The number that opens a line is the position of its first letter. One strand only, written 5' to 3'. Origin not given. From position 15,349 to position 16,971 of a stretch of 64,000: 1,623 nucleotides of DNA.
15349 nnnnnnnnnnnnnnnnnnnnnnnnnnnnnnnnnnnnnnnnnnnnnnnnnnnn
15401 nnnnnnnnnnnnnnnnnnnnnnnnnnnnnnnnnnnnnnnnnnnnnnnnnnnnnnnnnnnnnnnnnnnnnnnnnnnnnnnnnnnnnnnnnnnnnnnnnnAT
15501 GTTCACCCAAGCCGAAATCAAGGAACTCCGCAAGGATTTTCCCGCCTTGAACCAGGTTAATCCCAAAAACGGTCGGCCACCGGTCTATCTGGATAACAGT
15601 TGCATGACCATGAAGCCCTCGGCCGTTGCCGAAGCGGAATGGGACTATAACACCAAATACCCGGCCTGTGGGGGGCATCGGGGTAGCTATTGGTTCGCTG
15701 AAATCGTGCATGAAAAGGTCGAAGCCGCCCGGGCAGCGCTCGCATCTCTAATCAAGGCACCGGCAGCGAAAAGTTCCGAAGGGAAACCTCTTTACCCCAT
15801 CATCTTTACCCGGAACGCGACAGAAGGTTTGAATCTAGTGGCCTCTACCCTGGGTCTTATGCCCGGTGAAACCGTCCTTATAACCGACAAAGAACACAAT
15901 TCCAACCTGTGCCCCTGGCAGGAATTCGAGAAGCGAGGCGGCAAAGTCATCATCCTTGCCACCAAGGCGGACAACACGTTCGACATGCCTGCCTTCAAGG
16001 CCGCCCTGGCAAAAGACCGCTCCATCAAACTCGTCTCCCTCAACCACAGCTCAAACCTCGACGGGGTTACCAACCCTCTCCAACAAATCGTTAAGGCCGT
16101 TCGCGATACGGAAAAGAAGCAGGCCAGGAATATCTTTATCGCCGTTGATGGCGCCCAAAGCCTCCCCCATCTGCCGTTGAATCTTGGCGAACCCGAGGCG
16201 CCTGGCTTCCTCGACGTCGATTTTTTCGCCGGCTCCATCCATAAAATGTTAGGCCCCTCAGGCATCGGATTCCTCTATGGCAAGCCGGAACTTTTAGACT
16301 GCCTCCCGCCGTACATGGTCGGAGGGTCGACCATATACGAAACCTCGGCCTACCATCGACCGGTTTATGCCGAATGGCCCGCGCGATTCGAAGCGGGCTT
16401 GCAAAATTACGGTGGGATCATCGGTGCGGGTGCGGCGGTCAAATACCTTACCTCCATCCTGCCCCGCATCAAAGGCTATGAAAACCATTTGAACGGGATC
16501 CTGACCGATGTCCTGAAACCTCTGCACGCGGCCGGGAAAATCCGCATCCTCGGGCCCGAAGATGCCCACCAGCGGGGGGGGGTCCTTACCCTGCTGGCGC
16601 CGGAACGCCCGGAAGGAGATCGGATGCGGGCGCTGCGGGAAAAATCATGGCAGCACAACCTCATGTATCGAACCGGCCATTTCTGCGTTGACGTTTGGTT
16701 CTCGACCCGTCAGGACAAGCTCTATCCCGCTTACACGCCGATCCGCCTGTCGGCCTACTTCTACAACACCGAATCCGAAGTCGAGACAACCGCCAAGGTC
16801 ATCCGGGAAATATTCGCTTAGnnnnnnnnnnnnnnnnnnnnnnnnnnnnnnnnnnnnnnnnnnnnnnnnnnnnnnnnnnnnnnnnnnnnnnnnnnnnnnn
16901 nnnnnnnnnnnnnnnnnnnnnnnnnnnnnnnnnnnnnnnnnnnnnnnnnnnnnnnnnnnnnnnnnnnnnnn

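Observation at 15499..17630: Cysteine-desulfurase-like enzyme paired with a degenerate U-type scaffold inside an ars operon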

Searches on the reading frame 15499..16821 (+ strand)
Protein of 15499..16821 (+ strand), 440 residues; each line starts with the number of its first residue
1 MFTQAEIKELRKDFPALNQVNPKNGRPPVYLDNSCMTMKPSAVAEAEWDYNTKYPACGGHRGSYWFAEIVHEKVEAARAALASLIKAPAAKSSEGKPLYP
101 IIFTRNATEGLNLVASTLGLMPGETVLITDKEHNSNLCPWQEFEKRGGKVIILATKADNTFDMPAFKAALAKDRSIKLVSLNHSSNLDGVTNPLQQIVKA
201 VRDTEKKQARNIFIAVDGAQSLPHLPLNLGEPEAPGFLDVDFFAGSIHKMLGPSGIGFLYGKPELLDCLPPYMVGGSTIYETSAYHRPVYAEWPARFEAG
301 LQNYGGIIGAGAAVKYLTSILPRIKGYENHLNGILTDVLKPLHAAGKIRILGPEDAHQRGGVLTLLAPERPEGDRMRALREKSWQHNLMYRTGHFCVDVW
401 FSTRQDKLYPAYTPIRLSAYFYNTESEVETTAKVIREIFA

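Call 4: search_protein_families(library=pfam, proteins=[window:15499-16821:+], max_evalue=0.01)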
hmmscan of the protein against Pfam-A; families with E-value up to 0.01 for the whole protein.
window:15499-16821:+ (440 aa): 2 families
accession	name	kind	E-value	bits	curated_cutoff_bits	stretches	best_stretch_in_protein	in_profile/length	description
PF00266.25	Aminotran_5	-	2.1e-69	234.7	21.5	1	29-429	1-369/371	Aminotransferase class-V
PF00155.27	Aminotran_1_2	-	3.7e-05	23.5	19.7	1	76-268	46-240/361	Aminotransferase class I and II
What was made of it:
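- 15499..16821 (+): SufS-like (type II) cysteine desulfurase homologue, 440 aa. PF00266 at 2.1e-69 (call 4).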

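Call 5: search_protein_families(library=ncbifam, proteins=[window:15499-16821:+], max_evalue=0.01)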
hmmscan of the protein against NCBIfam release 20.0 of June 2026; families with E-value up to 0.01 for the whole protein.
window:15499-16821:+ (440 aa): 19 families
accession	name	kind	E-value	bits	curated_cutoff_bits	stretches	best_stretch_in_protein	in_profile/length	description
TIGR01979.1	sufS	subfamily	1.8e-80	270.8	475.1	1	8-437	1-397/403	SufS family cysteine desulfurase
NF006791.0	PRK09295.1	equivalog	8e-60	203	661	1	6-432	4-395/406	cysteine desulfurase SufS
NF041166.1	f2_encap_cargo1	exception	1.6e-59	202.6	800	1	5-437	225-622/623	family 2A encapsulin nanocompartment cargo protein cysteine desulfurase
TIGR03392.1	FeS_syn_CsdA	equivalog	1.4e-48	166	493.6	1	7-320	3-289/398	cysteine desulfurase CsdA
NF008126.0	PRK10874.1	equivalog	4.3e-47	161.1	607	1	6-320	5-292/401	cysteine desulfurase CsdA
TIGR01977.1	am_tr_V_EF2568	hypoth_equivalog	8.6e-42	143.5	377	1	29-438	1-376/376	cysteine desulfurase family protein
TIGR01976.1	am_tr_V_VC1184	hypoth_equivalog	6.7e-29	101.4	352.35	1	7-432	3-398/401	cysteine desulfurase-like protein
NF040779.1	Sec_lyase_SclA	exception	1.4e-26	93.3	525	1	72-439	43-377/378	selenocysteine lyase SclA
TIGR02006.1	IscS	equivalog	1.6e-20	73.5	643.2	1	28-262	4-217/402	IscS subfamily cysteine desulfurase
TIGR03402.1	FeS_nifS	equivalog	2e-20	72.9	530.75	1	29-278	1-225/379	cysteine desulfurase NifS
NF010611.0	PRK14012.1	equivalog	2.9e-20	72.6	548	1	27-262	5-221/406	IscS subfamily cysteine desulfurase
TIGR03235.1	DNA_S_dndA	equivalog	2.7e-14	53.2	480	1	30-276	1-229/353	cysteine desulfurase DndA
TIGR03403.1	nifS_epsilon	equivalog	3.4e-12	45.9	587.7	1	29-277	1-228/382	NifS family cysteine desulfurase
TIGR04343.1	egtE_PLP_lyase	equivalog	3.4e-12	45.8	400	1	28-278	14-232/370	ergothioneine biosynthesis PLP-dependent enzyme EgtE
NF002806.0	PRK02948.1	subfamily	4e-08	32.7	304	1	101-264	63-215/381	IscS subfamily cysteine desulfurase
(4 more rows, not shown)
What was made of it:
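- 15499..16821 (+): Best NCBIfam model is TIGR01979 sufS, 270.8 bits, below its 475.1 cut-off (call 5).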

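Call 20: search_solved_structures(query=window:15499-16821:+, max_evalue=1e-20, show_alignments=1)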
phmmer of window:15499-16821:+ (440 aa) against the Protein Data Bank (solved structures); distinct sequences matched with E-value up to 1e-20: 43.
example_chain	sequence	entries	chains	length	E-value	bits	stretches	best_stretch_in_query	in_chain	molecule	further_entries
4q75_A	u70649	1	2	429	7.7e-55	189.8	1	10-430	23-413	Cysteine desulfurase 2, chloroplastic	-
1t3i_A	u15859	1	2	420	2.4e-54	188.2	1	10-430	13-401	Probable cysteine desulfurase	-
4q76_A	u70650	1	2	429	1.5e-53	185.6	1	10-430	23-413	Cysteine desulfurase 2, chloroplastic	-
9ddd_A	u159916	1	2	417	1.3e-50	175.9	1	6-430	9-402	Probable cysteine desulfurase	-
8odq_B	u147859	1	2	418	1.3e-50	175.9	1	6-430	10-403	Cysteine desulfurase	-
5vpr_A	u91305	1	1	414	1.4e-49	172.5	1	6-428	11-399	Cysteine desulfurase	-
5xt5_A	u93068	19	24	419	1.8e-48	168.8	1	6-435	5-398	Cysteine desulfurase SufS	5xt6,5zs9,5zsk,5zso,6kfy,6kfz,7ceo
5j8q_A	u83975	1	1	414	2.4e-48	168.4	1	7-435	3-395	Cysteine desulfurase SufS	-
6mri_A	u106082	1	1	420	5.2e-48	167.3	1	7-431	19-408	Cysteine desulfurase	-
6ndn_A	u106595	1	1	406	6.2e-48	167.1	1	7-431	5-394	Cysteine desulfurase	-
6c9e_A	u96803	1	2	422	6.3e-48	167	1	2-435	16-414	Cysteine desulfurase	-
7tlm_A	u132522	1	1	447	6.3e-48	167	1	10-430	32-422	Cysteine desulfurase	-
1jf9_A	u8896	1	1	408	6.5e-48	167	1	7-431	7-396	SELENOCYSTEINE LYASE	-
5db5_A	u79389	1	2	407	6.5e-48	167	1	7-431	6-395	Cysteine desulfurase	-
1i29_A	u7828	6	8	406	6.6e-48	167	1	7-431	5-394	CSDB | Selenocysteine lyase | Cysteine desulfurase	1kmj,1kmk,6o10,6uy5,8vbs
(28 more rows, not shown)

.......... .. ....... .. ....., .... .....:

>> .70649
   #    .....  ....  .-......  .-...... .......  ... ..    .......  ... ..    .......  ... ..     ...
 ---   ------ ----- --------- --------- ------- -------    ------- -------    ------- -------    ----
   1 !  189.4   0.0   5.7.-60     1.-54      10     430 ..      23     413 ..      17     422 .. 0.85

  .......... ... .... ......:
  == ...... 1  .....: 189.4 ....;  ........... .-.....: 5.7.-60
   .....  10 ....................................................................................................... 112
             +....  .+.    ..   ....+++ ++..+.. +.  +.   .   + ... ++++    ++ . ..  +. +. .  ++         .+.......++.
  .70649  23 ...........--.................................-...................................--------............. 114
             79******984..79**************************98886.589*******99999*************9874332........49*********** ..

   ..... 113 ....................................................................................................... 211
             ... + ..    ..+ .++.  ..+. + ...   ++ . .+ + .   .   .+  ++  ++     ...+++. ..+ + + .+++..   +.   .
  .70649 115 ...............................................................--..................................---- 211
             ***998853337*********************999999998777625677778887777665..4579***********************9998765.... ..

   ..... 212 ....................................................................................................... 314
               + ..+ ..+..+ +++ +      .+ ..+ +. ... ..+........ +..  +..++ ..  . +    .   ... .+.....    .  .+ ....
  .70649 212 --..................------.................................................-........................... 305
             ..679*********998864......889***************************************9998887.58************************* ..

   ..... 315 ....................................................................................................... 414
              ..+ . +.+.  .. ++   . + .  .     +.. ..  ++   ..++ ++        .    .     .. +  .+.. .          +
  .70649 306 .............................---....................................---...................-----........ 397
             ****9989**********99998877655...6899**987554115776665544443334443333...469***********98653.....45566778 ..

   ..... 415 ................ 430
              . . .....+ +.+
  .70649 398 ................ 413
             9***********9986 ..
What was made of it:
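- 15499..16821 (+): Best PDB relatives are plant NFS2, Synechocystis SufS and M. tuberculosis SufS (call 20).
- Checked: The enzyme matches Aminotran_5 at 2.1e-69 and is closest to SufS models and structures (calls 4, 5, 20).
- It is a SufS-type sequence (calls 5, 20). SufS/CsdB enzymes also cleave selenocysteine; 1jf9 is named selenocysteine lyase (call 20).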

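Call 38: find_homologous_proteins(query=window:15499-16821:+, max_evalue=1e-60)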
Query window:15499-16821:+ (440 aa): 1227 proteins with E <= 1e-60 among 8000 candidates; the best 120 are listed.
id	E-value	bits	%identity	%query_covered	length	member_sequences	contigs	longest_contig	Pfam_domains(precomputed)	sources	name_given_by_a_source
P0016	0.0e+0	1018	100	100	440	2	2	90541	PF00266.26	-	-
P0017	6.2e-185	633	59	100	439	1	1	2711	PF00266.26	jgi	jgi:cysteine desulfurase / selenocysteine lyase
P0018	7.5e-185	633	61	100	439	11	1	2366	PF00266.26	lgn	-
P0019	1.4e-183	629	60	100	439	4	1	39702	PF00266.26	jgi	jgi:cysteine desulfurase / selenocysteine lyase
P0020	3.4e-181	621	58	100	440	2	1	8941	PF00266.26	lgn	-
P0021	1.1e-180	620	59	100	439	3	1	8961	PF00266.26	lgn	-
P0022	1.5e-180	619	58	100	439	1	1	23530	PF00155.28,PF00266.26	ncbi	-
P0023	2.0e-175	602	58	100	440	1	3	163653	PF00266.26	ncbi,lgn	ncbi:MAG: aminotransferase class V-fold PLP-dependent enzyme [Aquisalimonadaceae bacterium]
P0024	5.4e-172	591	56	100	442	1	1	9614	PF00155.28,PF00266.26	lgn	-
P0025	1.2e-171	590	58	100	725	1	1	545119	PF00266.26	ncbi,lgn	ncbi:MAG: aminotransferase class V-fold PLP-dependent enzyme [Myxococcota bacterium]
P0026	2.7e-170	585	56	100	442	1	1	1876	PF00266.26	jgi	jgi:cysteine desulfurase / selenocysteine lyase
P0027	2.1e-169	582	57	100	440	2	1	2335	PF00155.28,PF00266.26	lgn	-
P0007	1.1e-167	577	58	100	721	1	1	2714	PF00266.26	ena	-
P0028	2.0e-167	576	55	100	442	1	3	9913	PF00266.26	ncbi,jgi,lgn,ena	-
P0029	1.1e-165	570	54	100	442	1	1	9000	PF00266.26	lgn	-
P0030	4.7e-165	568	59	98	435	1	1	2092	PF00266.26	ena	-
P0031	2.3e-160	552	56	99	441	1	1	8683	PF00155.28,PF00266.26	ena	-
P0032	9.1e-128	445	59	71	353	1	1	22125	PF00155.28,PF00266.26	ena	-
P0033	1.1e-98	349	46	98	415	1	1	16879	PF00266.26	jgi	-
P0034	1.1e-98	349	45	100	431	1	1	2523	PF00266.26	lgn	-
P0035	1.5e-98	349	45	98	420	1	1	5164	PF00266.26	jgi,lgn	-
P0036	1.7e-97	345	44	99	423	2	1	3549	PF00266.26,PF01212.28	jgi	jgi:cysteine desulfurase/selenocysteine lyase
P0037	3.1e-96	341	43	98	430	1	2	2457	PF00155.28,PF00266.26,PF01212.28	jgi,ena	-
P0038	2.6e-95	338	44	94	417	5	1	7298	PF00155.28,PF00266.26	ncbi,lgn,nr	ncbi:MAG: aminotransferase class V-fold PLP-dependent enzyme [candidate division Zixibacteria bacter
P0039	1.6e-94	336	43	99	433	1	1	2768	PF00266.26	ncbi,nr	ncbi:aminotransferase class V-fold PLP-dependent enzyme [bacterium]|nr:aminotransferase class V-fold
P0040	3.1e-94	335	43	99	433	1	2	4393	PF00266.26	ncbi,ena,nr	ncbi:aminotransferase class V-fold PLP-dependent enzyme [bacterium]|nr:aminotransferase class V-fold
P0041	2.1e-93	332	43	99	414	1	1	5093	PF00266.26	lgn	-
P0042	9.6e-93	330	44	98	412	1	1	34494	PF00266.26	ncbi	ncbi:MAG: aminotransferase class V-fold PLP-dependent enzyme [bacterium]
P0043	1.2e-91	326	43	99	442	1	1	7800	PF00266.26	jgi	jgi:cysteine desulfurase/selenocysteine lyase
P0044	1.6e-91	326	42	99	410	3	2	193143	PF00266.26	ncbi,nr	ncbi:MAG: cysteine desulfurase [Candidatus Methanoperedens sp.]|nr:cysteine desulfurase [Candidatus 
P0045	1.8e-91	325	43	99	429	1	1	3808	PF00266.26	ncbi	-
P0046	7.4e-91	323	42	98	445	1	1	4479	PF00266.26,PF01212.28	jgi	jgi:cysteine desulfurase/selenocysteine lyase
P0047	7.6e-91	323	41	99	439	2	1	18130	PF00155.28,PF00266.26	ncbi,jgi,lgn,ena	-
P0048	1.8e-90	322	42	98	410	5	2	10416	PF00266.26,PF01212.28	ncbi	-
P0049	2.1e-90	322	43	99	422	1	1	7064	PF00266.26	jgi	jgi:cysteine desulfurase/selenocysteine lyase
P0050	8.7e-90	320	42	99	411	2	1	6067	PF00266.26,PF01212.28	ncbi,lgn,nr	ncbi:MAG: aminotransferase class V-fold PLP-dependent enzyme [Candidatus Methanoperedens sp.]|nr:ami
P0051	1.3e-89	319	43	96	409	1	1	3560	PF00155.28,PF00266.26,PF01212.28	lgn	-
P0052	5.2e-89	317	42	98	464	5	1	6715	PF00266.26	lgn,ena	-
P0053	1.2e-88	316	42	96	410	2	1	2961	PF00266.26,PF01212.28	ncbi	-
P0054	1.6e-88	316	42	98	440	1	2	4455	PF00155.28,PF00266.26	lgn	-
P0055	3.4e-88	315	42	98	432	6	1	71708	PF00266.26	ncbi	-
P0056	4.4e-88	314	43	98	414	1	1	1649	PF00266.26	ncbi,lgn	-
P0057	5.5e-88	314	42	98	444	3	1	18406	PF00155.28,PF00266.26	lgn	-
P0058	6.2e-88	314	42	98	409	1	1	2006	PF00266.26,PF01212.28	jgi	-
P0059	1.2e-87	313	41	98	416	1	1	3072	PF00266.26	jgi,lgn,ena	-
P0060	1.4e-87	313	43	99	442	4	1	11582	PF00266.26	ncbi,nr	ncbi:MAG: aminotransferase class V-fold PLP-dependent enzyme [candidate division WOR-3 bacterium]|nr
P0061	2.3e-87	312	43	96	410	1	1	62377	PF00155.28,PF00266.26,PF01212.28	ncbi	-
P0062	4.0e-87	311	42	98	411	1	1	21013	PF00266.26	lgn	-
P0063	8.6e-87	310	43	98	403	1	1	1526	PF00155.28,PF00266.26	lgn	-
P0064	2.3e-86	309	44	98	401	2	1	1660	PF00155.28,PF00266.26,PF01212.28,PF01053.27,PF01041.24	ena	-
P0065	3.9e-86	308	42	99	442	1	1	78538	PF00155.28,PF00266.26,PF01212.28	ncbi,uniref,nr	ncbi:selenocysteine lyase [candidate division TA06 bacterium B3_TA06]|uniref:Selenocysteine lyase n=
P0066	5.4e-86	307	60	53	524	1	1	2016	PF00266.26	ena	-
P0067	9.5e-86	307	41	100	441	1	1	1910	PF00266.26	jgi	jgi:cysteine desulfurase/selenocysteine lyase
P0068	9.8e-86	307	41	98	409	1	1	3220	PF00266.26,PF01212.28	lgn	-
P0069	1.3e-85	306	41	99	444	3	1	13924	PF00155.28,PF00266.26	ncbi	-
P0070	1.8e-85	306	40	100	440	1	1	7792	PF00155.28,PF00266.26,PF01212.28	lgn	-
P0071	2.7e-85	305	40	98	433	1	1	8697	PF00266.26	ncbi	-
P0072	3.8e-85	305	43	98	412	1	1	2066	PF00155.28,PF00266.26,PF01212.28,PF01041.24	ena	-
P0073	4.4e-85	304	43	98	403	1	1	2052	PF00155.28,PF00266.26,PF01212.28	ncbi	-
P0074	1.5e-84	303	43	98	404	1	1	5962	PF00155.28,PF00266.26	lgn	-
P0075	2.0e-84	302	41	98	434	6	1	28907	PF00266.26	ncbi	-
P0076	2.1e-84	302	42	98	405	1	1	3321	PF00266.26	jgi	jgi:cysteine desulfurase/selenocysteine lyase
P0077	2.4e-84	302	41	98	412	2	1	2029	PF00155.28,PF00266.26,PF01212.28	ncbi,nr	ncbi:cysteine desulfurase, partial [Patescibacteria group bacterium]|nr:cysteine desulfurase [Patesc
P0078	4.1e-84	301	42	98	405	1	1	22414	PF00155.28,PF00266.26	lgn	-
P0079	4.8e-84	301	42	99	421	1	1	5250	PF00266.26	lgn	-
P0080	5.4e-84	301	42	98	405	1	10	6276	PF00266.26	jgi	jgi:cysteine desulfurase/selenocysteine lyase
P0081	7.5e-84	300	42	98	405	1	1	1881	PF00266.26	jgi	jgi:cysteine desulfurase/selenocysteine lyase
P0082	8.5e-84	300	40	99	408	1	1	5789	PF00155.28,PF00266.26,PF01212.28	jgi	jgi:cysteine desulfurase / selenocysteine lyase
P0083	8.9e-84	300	42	98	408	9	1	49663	PF00155.28,PF00266.26,PF01041.24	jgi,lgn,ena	jgi:cysteine desulfurase/selenocysteine lyase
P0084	9.9e-84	300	41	99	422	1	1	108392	PF00266.26,PF01212.28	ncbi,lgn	-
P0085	1.1e-83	300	42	99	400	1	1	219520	PF00155.28,PF00266.26,PF01053.27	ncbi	-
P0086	1.3e-83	300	43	98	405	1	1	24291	PF00266.26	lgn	-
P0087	1.5e-83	299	44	98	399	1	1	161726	PF00155.28,PF00266.26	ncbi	ncbi:MAG: cysteine desulfurase [archaeon]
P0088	1.7e-83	299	43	98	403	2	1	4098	PF00155.28,PF00266.26,PF01212.28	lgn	-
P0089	1.7e-83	299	41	99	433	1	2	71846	PF00266.26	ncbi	-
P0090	1.9e-83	299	42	98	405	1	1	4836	PF00266.26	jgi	jgi:cysteine desulfurase/selenocysteine lyase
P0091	2.0e-83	299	43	98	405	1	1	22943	PF00266.26,PF01041.24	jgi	jgi:cysteine desulfurase/selenocysteine lyase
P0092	2.0e-83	299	42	99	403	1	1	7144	PF00155.28,PF00266.26,PF01041.24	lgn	-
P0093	2.2e-83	299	40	98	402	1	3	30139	PF00266.26,PF01212.28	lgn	-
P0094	2.3e-83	299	42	98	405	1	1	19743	PF00266.26,PF01041.24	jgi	jgi:cysteine desulfurase/selenocysteine lyase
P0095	2.9e-83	298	41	98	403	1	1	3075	PF00155.28,PF00266.26,PF01053.27,PF01041.24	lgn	-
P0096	3.7e-83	298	42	98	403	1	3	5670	PF00155.28,PF00266.26,PF01212.28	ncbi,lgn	-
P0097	5.4e-83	298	42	98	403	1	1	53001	PF00155.28,PF00266.26,PF01212.28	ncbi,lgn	-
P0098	5.6e-83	297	42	98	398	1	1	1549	PF03841.20,PF00155.28,PF00266.26,PF01212.28,PF01053.27,PF01041.24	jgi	-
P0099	7.0e-83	297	38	98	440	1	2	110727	PF00266.26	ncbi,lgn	-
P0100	8.8e-83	297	43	96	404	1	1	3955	PF00155.28,PF00266.26,PF01212.28,PF01041.24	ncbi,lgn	ncbi:MAG: aminotransferase class V-fold PLP-dependent enzyme [Patescibacteria group bacterium]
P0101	1.1e-82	296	43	98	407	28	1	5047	PF00155.28,PF00266.26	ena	-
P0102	1.1e-82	296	43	89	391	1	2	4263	PF00266.26,PF01212.28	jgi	-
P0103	1.5e-82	296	41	99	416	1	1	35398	PF00266.26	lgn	-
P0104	1.5e-82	296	41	98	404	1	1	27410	PF00155.28,PF00266.26,PF01212.28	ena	-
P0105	2.4e-82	295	39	98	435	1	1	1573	PF00266.26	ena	-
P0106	2.5e-82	295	41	98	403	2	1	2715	PF00155.28,PF00266.26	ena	-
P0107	2.7e-82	295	40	98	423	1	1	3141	PF00155.28,PF00266.26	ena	-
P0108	2.8e-82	295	40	100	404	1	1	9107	PF00155.28,PF00266.26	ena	-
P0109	4.0e-82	295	40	99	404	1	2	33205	PF00155.28,PF00266.26,PF01212.28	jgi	jgi:cysteine desulfurase/selenocysteine lyase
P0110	4.4e-82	294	40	100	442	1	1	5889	PF00266.26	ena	-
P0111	4.8e-82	294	41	99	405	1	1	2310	PF00155.28,PF00266.26,PF01212.28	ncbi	-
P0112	5.2e-82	294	43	98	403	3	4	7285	PF00155.28,PF00266.26,PF01212.28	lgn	-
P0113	5.7e-82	294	42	98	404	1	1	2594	PF00155.28,PF00266.26,PF01212.28,PF01041.24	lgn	-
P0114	6.4e-82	294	42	96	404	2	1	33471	PF00266.26,PF01212.28,PF01041.24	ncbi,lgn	-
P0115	8.6e-82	294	42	98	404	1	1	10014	PF00155.28,PF00266.26,PF01212.28,PF01041.24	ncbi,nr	ncbi:MAG: cysteine desulfurase [Patescibacteria group bacterium]|nr:MAG: cysteine desulfurase [Pates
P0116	1.1e-81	293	42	99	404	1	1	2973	PF00155.28,PF00266.26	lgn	-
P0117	1.2e-81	293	39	98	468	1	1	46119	PF00266.26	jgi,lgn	jgi:cysteine desulfurase/selenocysteine lyase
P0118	1.5e-81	293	43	97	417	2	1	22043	PF00266.26,PF01041.24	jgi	jgi:cysteine desulfurase/selenocysteine lyase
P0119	1.5e-81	293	40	98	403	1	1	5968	PF00155.28,PF00266.26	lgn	-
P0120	2.1e-81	292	40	99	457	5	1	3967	PF00266.26,PF01212.28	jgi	jgi:cysteine desulfurase/selenocysteine lyase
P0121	2.4e-81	292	40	99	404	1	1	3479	PF00155.28,PF00266.26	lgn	-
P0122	2.5e-81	292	41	96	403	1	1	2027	PF00155.28,PF00266.26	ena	-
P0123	2.7e-81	292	40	98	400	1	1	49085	PF00155.28,PF00266.26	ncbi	-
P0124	2.9e-81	292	41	98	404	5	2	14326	PF00155.28,PF00266.26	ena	-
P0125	3.1e-81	292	40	99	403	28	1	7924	PF00155.28,PF00266.26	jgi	-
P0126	3.2e-81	292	42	98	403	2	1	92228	PF00155.28,PF00266.26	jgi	jgi:cysteine desulfurase/selenocysteine lyase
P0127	3.2e-81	292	43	97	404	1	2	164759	PF00155.28,PF00266.26,PF01041.24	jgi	jgi:cysteine desulfurase/selenocysteine lyase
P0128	3.3e-81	292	42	98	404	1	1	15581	PF00266.26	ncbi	ncbi:MAG: aminotransferase class V-fold PLP-dependent enzyme [Patescibacteria group bacterium]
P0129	4.7e-81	291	42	99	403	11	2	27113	PF00155.28,PF00266.26,PF01041.24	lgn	-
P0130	5.4e-81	291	42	99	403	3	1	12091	PF00266.26,PF01212.28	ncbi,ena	-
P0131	5.6e-81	291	42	96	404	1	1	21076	PF00266.26,PF01041.24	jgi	jgi:cysteine desulfurase/selenocysteine lyase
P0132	6.8e-81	291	43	98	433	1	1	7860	PF00155.28,PF00266.26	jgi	jgi:cysteine desulfurase / selenocysteine lyase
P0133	7.9e-81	290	40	100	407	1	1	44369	PF00266.26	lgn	-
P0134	8.2e-81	290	41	98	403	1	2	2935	PF00155.28,PF00266.26,PF01212.28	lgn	-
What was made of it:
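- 15499..16821 (+): It belongs to a tight clade at 54-61% identity, followed by a drop to 46% or less (call 38).
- Some sources annotate relatives as cysteine desulfurase / selenocysteine lyase (call 38).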
